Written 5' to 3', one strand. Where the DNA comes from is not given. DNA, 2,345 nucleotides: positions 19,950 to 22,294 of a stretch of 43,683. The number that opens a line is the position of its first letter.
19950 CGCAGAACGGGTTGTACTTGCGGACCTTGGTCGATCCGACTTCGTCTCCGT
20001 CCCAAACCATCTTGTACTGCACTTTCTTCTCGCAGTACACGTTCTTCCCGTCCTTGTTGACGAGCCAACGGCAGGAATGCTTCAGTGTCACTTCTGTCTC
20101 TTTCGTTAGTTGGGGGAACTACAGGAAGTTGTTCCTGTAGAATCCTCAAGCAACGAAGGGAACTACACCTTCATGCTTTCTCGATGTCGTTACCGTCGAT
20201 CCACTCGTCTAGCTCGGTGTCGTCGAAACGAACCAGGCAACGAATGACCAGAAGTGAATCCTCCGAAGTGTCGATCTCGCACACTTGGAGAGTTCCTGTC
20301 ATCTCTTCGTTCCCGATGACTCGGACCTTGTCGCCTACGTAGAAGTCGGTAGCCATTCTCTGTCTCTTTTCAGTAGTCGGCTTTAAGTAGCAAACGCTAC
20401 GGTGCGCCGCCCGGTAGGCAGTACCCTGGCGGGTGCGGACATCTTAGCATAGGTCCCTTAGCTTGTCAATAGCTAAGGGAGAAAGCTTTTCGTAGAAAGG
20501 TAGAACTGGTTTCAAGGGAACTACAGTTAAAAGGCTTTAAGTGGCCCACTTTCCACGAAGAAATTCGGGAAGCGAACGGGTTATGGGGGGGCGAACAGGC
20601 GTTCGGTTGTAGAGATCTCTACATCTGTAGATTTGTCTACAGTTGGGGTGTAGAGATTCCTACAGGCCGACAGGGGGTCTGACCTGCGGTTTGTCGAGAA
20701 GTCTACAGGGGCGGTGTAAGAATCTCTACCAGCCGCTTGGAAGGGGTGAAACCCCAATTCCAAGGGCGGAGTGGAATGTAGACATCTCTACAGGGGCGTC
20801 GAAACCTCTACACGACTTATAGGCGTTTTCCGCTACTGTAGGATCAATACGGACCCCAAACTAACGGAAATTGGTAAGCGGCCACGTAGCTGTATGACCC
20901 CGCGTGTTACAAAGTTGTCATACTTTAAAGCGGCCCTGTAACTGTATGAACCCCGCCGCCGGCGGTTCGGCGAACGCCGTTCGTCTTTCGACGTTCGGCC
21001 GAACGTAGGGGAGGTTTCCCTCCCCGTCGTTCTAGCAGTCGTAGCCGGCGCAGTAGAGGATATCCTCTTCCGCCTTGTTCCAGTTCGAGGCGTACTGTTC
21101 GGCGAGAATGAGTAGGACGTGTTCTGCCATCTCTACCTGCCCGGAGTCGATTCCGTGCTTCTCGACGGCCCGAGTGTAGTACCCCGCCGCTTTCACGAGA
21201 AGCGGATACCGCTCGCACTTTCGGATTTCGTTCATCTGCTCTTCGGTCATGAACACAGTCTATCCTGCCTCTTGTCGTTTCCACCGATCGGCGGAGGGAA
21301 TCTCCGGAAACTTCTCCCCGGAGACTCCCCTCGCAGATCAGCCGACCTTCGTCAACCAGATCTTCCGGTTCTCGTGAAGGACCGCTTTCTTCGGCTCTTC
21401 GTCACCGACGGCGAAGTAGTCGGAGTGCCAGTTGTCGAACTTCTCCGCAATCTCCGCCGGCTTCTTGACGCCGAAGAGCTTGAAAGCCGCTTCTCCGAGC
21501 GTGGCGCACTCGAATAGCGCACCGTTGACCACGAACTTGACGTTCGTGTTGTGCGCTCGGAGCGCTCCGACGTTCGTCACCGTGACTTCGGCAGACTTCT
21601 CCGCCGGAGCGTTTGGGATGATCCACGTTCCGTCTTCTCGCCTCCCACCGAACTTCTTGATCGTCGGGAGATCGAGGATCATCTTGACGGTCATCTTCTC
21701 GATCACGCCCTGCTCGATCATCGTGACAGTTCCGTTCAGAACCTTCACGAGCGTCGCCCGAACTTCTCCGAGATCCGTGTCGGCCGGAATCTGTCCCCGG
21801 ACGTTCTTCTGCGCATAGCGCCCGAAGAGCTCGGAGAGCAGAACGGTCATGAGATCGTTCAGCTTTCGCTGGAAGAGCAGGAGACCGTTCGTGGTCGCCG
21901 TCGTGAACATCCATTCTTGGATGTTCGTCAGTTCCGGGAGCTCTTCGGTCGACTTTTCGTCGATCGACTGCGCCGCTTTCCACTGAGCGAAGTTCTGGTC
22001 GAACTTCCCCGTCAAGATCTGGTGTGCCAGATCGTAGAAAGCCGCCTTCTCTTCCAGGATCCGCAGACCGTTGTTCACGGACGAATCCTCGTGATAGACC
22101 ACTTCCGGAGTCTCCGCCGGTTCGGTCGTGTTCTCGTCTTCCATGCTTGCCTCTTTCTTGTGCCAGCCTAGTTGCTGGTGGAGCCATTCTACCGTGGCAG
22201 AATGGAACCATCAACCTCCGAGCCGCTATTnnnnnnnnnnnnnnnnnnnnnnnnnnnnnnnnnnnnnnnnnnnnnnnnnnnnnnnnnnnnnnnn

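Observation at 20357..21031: A 675-bp non-coding hub packed with three unrelated palindrome/repeat families: candidate replication origin or regulatory switch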

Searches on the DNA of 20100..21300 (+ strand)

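Call 6: search_dna_similar(query=window:20100-21300:+, collection=phages, mode=distant, max_rows=30)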
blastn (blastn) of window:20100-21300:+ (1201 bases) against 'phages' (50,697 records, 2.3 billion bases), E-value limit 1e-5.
No match.
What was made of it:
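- Tried and rejected: DNA similarity to GenBank phages: no match for the region (call 6).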

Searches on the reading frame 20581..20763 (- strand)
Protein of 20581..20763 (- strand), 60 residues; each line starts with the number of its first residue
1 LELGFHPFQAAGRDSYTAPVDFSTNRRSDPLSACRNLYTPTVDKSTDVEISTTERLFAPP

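Call 13: search_protein_families(library=pfam, proteins=[window:20581-20763:-], max_evalue=0.01)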
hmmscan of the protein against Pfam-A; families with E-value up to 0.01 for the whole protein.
window:20581-20763:- (60 aa): 0 families

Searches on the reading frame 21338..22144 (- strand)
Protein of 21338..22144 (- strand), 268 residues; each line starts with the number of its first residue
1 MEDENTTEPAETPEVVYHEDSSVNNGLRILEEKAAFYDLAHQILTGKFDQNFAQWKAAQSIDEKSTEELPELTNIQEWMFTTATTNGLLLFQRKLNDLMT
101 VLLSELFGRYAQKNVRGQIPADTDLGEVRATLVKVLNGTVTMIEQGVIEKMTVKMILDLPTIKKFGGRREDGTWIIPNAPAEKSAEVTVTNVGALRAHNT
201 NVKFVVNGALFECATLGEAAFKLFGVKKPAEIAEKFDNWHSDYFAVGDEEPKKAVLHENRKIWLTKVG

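Call 13: search_protein_families(library=pfam, proteins=[window:21338-22144:-], max_evalue=0.01)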
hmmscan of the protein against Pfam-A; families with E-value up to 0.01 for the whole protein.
window:21338-22144:- (268 aa): 0 families

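Call 16: find_related_loci(query=window:21338-22144:-, collection=viral_contigs, flank=6000)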
Query window:21338-22144:- (268 aa) in viral_contigs; peptide patterns used: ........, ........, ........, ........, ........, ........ (x = any residue, [..] = any of these).
1 stretches matched a pattern, but none encodes a relative of the query by tblastn (E <= 1e-3).

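Call 20: search_protein_families(library=phrogs, proteins=[window:21338-22144:-], max_evalue=0.001)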
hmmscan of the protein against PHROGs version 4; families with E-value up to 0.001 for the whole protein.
window:21338-22144:- (268 aa): 0 families

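Call 50: search_dna_similar(query=window:21338-22144:-, collection=phages, mode=protein, max_rows=12, max_evalue=0.01)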
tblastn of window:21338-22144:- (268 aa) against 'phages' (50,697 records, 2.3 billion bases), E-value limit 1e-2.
No match.

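Call 52: find_homologous_proteins(query=window:21338-22144:-, max_evalue=0.001)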
Query window:21338-22144:- (268 aa): 13 proteins with E <= 0.001 among 1094 candidates.
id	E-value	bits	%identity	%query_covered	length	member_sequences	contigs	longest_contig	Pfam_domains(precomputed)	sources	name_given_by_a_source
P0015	3.4e-133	461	80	94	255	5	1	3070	-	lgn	-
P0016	3.6e-132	457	78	100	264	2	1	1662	-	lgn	-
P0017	5.2e-129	447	75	99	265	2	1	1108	-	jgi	-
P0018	2.6e-106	372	100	63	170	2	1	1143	-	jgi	jgi:hypothetical protein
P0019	1.4e-93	331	61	92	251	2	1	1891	-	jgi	-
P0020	5.9e-88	312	57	96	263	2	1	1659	-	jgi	jgi:hypothetical protein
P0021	2.5e-81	291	53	94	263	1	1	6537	-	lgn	-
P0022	1.5e-80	288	54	99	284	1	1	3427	-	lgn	-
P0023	5.4e-59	217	45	95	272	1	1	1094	-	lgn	-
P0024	1.0e-56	210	44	94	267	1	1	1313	-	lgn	-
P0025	1.6e-55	206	41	100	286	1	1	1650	-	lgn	-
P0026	5.3e-52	194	44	93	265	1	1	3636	-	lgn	-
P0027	5.6e-49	185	41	93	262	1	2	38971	-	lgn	-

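Call 54: find_encoding_contigs(protein=P0015, flank=4000, max_places=2)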
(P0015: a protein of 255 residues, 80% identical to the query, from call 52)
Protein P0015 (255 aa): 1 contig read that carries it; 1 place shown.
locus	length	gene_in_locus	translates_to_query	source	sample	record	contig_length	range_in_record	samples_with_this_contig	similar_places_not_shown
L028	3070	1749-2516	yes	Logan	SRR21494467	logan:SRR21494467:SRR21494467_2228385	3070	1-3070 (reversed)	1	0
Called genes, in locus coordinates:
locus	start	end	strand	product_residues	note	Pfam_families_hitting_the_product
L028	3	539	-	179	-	?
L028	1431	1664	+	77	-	-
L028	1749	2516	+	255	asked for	-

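Call 55: find_encoding_contigs(protein=P0021, flank=6000, max_places=2)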
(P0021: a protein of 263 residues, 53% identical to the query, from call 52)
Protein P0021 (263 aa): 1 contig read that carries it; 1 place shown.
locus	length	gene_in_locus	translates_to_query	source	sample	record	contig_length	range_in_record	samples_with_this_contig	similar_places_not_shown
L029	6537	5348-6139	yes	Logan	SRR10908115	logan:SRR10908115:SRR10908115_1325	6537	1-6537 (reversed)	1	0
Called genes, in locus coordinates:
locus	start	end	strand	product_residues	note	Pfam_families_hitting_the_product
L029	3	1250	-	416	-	?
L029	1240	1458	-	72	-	-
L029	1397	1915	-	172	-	-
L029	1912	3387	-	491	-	PF03237:Terminase_6N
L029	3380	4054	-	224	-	PF13022:HTH_Tnp_1_2 (faint)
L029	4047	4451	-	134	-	-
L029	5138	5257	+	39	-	-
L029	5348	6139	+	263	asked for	-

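Call 62: predict_structure(alignment_id=A2)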
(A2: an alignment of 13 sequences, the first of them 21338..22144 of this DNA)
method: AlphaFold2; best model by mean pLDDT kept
length: 268 residues; sequences in the alignment: 13
mean_pLDDT: 73.4   pTM: 0.49
mean pLDDT of the five models: 73.4, 73.4, 72.0, 71.9, 70.3
residues with pLDDT >= 90: 17; 70-90: 160; 50-70: 60; < 50: 31
segments of 3 or more residues with pLDDT < 50: 1-13, 182-199
pLDDT, mean of each block of 10 residues (from residue 1): 38 66 83 81 63 65 70 84 87 77 65 58 75 90 88 90 86 80 34 40 84 81 82 72 76 87 80
secondary structure, 60 per line:
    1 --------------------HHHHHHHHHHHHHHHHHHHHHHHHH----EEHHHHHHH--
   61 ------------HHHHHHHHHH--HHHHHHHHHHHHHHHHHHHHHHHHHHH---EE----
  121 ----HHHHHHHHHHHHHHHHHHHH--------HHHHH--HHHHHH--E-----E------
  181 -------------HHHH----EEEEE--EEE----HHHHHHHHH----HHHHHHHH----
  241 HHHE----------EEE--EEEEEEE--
elements in order: H21-45 H52-58 H73-82 H85-111 H125-144 H153-157 H160-165 H194-197 E202-206 E209-211 H216-224 H229-236 E255-257 E260-266

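Call 65: fold_search(model_id=the predicted structure, library=pdb)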
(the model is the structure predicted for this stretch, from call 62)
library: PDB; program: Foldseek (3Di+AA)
matches with E <= 10: 19; with E <= 0.001: 0
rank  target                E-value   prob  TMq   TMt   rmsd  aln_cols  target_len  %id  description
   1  7ugv                  2.7e+00  0.03  0.14  0.10  19.8       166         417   13  Asp-bound GltPh RSMR mutant in IFS-A2 state (released 2023-03-29)
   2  3kks_A                5.2e+00  0.04  0.12  0.19  12.2        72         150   18  Crystal structure of catalytic core domain of BIV integrase in crystal form II (released 2010-09-22)
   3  8cm1                  5.9e+00  0.04  0.07  0.11  11.1        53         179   17  Lol B - Localization of lipoprotein B from Vibrio cholera (released 2023-06-21)
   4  9i6d_A                6.2e+00  0.01  0.12  0.09  19.2       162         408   11  Glutamate transporter homologue GltPh mutant P206R in Complex with L-Aspartate and Sodium Ions in Salipro (released 2026-02-18)
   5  3lrx_C                7.0e+00  0.03  0.09  0.18  12.5        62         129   13  Crystal Structure of the C-terminal domain (residues 78-226) of PF1911 hydrogenase from Pyrococcus furiosus, Northeast (released 2010-03-16)
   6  6sev_C                7.0e+00  0.02  0.13  0.19  16.1       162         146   12  Structure of Dps from Listeria innocua soaked with 10 mM zinc for 120 minutes (released 2019-09-25)
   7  8w09_A                7.0e+00  0.01  0.11  0.12  14.8       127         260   11  HIV-1 wild-type intasome core (released 2024-04-17)
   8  2gpw_A                7.0e+00  0.01  0.12  0.08  16.7       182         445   12  Crystal Structure of the Biotin Carboxylase Subunit, F363A Mutant, of Acetyl-CoA Carboxylase from Escherichia coli. (released 2006-07-04)
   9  7aia_AAA              7.5e+00  0.03  0.15  0.15  17.0       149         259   13  Complex of human GDAP1 with hexadecanedioic acid (released 2021-02-24)
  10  6fpg_F                7.5e+00  0.02  0.12  0.12   6.6        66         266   17  Structure of the Ustilago maydis chorismate mutase 1 in complex with a Zea mays kiwellin (released 2019-01-16)
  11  8jec_A                7.5e+00  0.01  0.09  0.05  17.4       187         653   16  plant potassium channel SKOR mutant - L271P/D312N (released 2023-08-30)
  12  3v8f_A                7.9e+00  0.01  0.12  0.09  18.6       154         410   13  Crystal structure of crosslinked GltPh V216C-M385C mutant (released 2012-02-15)
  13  4kqd_B                8.4e+00  0.02  0.11  0.22  13.3        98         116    9  The crystal Structure of the N-terminal PAS domain of the F plasmid TraJ (released 2014-07-02)
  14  1xow_A                8.4e+00  0.02  0.12  0.13  14.1        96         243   11  Crystal structure of the human androgen receptor ligand binding domain bound with an androgen receptor NH2-terminal pe (released 2004-11-16)
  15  9nzo_B                8.4e+00  0.01  0.10  0.11  23.6       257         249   10  Structure of Al3Cas12f State I (released 2026-04-08)
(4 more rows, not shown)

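Call 66: fold_search(model_id=the predicted structure, library=viral)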
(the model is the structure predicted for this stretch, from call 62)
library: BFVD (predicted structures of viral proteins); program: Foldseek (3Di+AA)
matches with E <= 10: 62; with E <= 0.001: 0
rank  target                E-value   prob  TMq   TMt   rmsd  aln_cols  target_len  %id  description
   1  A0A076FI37            1.5e-01  0.69  0.18  0.12   9.8        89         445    7  Putative HNH endonuclease [Aureococcus anophagefferens virus]
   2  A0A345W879            9.5e-01  0.03  0.12  0.08  27.8       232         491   13  (no name in the UniProt tables at hand)
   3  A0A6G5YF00            1.4e+00  0.18  0.13  0.42   6.5        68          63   12  (no name in the UniProt tables at hand)
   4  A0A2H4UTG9            2.1e+00  0.21  0.19  0.38   8.8        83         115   13  Uncharacterized protein [Bodo saltans virus]
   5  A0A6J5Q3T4            2.2e+00  0.18  0.15  0.44   4.1        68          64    9  Uncharacterized protein [uncultured Caudovirales phage]
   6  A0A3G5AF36            3.4e+00  0.02  0.07  0.06  11.4        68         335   12  Major capsid protein N-terminal domain-containing protein [Satyrvirus sp.]
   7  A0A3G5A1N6            3.4e+00  0.02  0.11  0.13  19.9       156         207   15  Uncharacterized protein [Harvfovirus sp.]
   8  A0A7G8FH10            3.4e+00  0.01  0.10  0.11  24.0       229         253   14  (no name in the UniProt tables at hand)
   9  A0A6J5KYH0            3.6e+00  0.02  0.11  0.10  33.7       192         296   10  Uncharacterized protein [uncultured Caudovirales phage]
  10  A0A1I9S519            4.0e+00  0.03  0.08  0.28   8.2        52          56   13  (no name in the UniProt tables at hand)
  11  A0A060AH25            4.3e+00  0.08  0.17  0.44   4.8        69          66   14  Uncharacterized protein [Cronobacter phage CR8]
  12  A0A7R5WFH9            4.3e+00  0.02  0.11  0.17  16.3       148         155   13  Uncharacterized protein [Diachasmimorpha longicaudata entomopoxvirus]
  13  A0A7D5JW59            4.3e+00  0.01  0.07  0.18  13.6        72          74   17  (no name in the UniProt tables at hand)
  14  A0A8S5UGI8            4.6e+00  0.02  0.10  0.21   9.8        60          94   23  Uncharacterized protein [Myoviridae sp. ctshb19]
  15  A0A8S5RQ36            4.8e+00  0.03  0.15  0.27  14.3       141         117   13  Uncharacterized protein [virus sp. ctrcb4]
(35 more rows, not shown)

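Call 87: search_protein_representatives(alignment_id=A2)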
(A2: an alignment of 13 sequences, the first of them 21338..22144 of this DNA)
Query: 13 sequences, 257 profile positions. Proteins with E-value up to 0.001 (for the whole library): 20; up to 1e-10: 16; up to 1e-30: 7. The best 20 are listed.
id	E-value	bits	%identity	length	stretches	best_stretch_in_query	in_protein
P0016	2.1e-125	433.3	-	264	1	3-257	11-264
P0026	3.4e-107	373.7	-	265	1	7-257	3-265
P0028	2.2e-76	272.7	-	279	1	4-255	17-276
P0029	2.5e-58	213.5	-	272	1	5-256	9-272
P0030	1.3e-46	175.2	-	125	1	140-257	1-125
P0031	2.2e-36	141.6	-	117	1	154-257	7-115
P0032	2.1e-31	125.3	-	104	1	2-93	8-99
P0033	2.5e-29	118.5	-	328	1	12-231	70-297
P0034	3.0e-29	118.2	-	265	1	5-229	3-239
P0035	8.7e-27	110.2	-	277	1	6-232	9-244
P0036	1.5e-23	99.5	-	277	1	5-229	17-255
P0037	5.7e-20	87.8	-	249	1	5-228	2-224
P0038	3.3e-18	82.1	-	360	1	28-253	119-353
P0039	2.8e-17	79.0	-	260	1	22-226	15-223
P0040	3.2e-13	65.7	-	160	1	113-229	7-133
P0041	3.5e-13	65.6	-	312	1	36-227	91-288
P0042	3.2e-10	55.9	-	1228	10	177-233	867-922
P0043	2.0e-04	36.9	-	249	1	43-229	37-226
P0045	5.4e-04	35.5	-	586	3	189-239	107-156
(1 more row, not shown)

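Call 88: search_protein_families(library=pfam, proteins=[P0042, P0045, P0033, P0038, P0041, P0043], max_evalue=0.01)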
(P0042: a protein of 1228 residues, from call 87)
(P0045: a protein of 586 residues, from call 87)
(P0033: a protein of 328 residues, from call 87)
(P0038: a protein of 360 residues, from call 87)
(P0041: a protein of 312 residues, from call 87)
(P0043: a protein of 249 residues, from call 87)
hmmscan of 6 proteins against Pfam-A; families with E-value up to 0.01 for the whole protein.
P0042 (1228 aa): 5 families
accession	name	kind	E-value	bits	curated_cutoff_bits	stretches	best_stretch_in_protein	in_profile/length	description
PF09479.16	Flg_new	-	1.1e-111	365.4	27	12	879-929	1-50/65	Listeria-Bacteroides repeat domain (List_Bact_rpt)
PF18998.6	Flg_new_2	-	3.6e-35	120.2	23.6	1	314-382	2-72/73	Divergent InlB B-repeat domain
PF16561.11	AMPK1_CBM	-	9.8e-17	61.4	26.8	0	542-584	19-61/85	Glycogen recognition site of AMP-activated protein kinase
PF24828.1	DUF7713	-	0.00012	22.1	24.1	0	630-655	29-52/68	Domain of unknown function (DUF7713)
PF22219.1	DUF3829_2nd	-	0.00039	20.8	27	0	613-650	4-41/104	DUF3829-like, C-terminal domain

P0045 (586 aa): 3 families
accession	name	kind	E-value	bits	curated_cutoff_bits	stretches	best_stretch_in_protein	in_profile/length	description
PF09479.16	Flg_new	-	1.9e-27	95.6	27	3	430-496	1-62/65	Listeria-Bacteroides repeat domain (List_Bact_rpt)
PF18998.6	Flg_new_2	-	3e-07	30.8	23.6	1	431-495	4-66/73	Divergent InlB B-repeat domain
PF11913.13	DUF3431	-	0.00083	19.6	25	0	49-85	129-165/219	Protein of unknown function (DUF3431)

P0033 (328 aa): 0 families

P0038 (360 aa): 0 families

P0041 (312 aa): 0 families

P0043 (249 aa): 0 families

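Call 96: find_related_loci(query=A2, collection=metagenome_contigs, flank=5000)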
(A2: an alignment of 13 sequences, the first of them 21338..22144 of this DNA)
Query A2 (268 aa) in metagenome_contigs; peptide patterns used: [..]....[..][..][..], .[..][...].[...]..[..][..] (x = any residue, [..] = any of these).
545 stretches matched a pattern; 5 encode a relative of the query (tblastn E <= 1e-3); 5 distinct loci.
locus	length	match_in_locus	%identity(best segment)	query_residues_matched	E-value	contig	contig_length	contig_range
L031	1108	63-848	75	4-267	9e-151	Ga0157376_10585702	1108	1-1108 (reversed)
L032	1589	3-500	93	103-268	5e-112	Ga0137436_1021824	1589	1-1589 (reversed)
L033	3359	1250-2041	36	16-267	1e-41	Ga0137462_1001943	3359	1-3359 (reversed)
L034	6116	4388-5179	36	16-267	1e-41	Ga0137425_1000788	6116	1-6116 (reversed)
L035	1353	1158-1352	94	1-65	5e-38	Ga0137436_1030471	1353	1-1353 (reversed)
